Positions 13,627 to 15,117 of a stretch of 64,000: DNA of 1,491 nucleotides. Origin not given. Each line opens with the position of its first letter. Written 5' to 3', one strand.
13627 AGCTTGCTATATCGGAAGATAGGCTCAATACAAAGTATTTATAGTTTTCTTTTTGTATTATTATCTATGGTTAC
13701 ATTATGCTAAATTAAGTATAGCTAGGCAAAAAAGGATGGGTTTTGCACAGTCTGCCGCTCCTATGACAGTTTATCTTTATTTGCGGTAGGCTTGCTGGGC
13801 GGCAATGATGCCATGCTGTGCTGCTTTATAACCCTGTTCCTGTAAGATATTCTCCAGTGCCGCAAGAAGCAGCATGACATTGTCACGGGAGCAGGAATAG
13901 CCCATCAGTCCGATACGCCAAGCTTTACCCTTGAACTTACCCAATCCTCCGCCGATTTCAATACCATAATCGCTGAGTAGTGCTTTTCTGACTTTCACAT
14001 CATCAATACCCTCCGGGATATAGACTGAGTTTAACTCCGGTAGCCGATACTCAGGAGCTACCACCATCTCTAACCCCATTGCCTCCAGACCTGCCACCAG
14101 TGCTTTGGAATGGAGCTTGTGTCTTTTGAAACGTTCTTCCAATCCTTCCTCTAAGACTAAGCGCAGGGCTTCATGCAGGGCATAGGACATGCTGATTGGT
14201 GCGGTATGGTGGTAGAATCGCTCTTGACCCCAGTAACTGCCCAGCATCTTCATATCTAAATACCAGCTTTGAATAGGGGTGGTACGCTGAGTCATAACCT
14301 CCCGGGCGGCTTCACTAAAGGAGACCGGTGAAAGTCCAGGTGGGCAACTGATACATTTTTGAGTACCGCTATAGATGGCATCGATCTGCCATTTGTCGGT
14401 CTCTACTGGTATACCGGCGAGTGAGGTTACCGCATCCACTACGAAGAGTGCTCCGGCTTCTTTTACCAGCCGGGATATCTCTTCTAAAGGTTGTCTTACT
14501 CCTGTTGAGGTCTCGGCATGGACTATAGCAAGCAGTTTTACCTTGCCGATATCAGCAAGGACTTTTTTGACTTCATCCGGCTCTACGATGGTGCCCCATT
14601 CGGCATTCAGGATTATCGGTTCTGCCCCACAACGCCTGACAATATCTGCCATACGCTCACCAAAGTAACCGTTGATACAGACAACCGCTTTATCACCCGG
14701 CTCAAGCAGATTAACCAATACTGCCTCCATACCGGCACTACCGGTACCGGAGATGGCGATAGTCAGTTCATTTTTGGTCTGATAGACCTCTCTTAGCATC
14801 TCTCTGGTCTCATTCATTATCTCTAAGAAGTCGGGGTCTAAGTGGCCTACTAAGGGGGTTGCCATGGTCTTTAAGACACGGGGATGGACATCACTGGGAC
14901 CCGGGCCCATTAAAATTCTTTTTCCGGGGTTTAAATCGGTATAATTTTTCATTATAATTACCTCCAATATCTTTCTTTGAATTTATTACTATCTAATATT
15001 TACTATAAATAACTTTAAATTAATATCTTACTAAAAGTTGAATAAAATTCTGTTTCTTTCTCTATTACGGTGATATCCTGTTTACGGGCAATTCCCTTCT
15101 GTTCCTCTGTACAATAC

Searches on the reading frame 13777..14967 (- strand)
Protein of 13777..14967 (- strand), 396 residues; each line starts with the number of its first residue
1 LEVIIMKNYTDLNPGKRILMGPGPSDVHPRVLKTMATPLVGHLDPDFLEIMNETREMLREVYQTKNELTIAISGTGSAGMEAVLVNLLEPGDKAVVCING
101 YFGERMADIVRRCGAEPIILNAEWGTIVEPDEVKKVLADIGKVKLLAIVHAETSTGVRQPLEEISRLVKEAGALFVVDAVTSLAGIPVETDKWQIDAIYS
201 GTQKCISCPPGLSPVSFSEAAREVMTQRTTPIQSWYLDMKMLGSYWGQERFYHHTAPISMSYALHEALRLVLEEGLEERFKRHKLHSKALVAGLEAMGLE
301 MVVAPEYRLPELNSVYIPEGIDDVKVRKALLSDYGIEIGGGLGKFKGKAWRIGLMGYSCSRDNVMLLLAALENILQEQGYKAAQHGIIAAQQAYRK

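Call 82: search_protein_families(library=pfam, proteins=[window:13777-14967:-], max_evalue=0.00001)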
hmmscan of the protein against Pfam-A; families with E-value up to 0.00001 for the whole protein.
window:13777-14967:- (396 aa): 1 family
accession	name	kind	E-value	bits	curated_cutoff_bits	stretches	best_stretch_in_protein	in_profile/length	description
PF00266.25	Aminotran_5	-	1.9e-34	119.7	21.5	1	40-341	34-338/371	Aminotransferase class-V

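Call 88: search_protein_families(library=padloc, proteins=[window:13777-14967:-], max_evalue=0.00001)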
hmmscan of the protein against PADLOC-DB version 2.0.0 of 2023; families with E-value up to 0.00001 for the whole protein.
window:13777-14967:- (396 aa): 2 families
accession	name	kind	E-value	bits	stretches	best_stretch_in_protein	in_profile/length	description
PDLC02759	SspA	-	3.2e-12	44.5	1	112-216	108-209/374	SspA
PDLC02657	DndA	-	1e-11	42.8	1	112-213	110-208/372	DndA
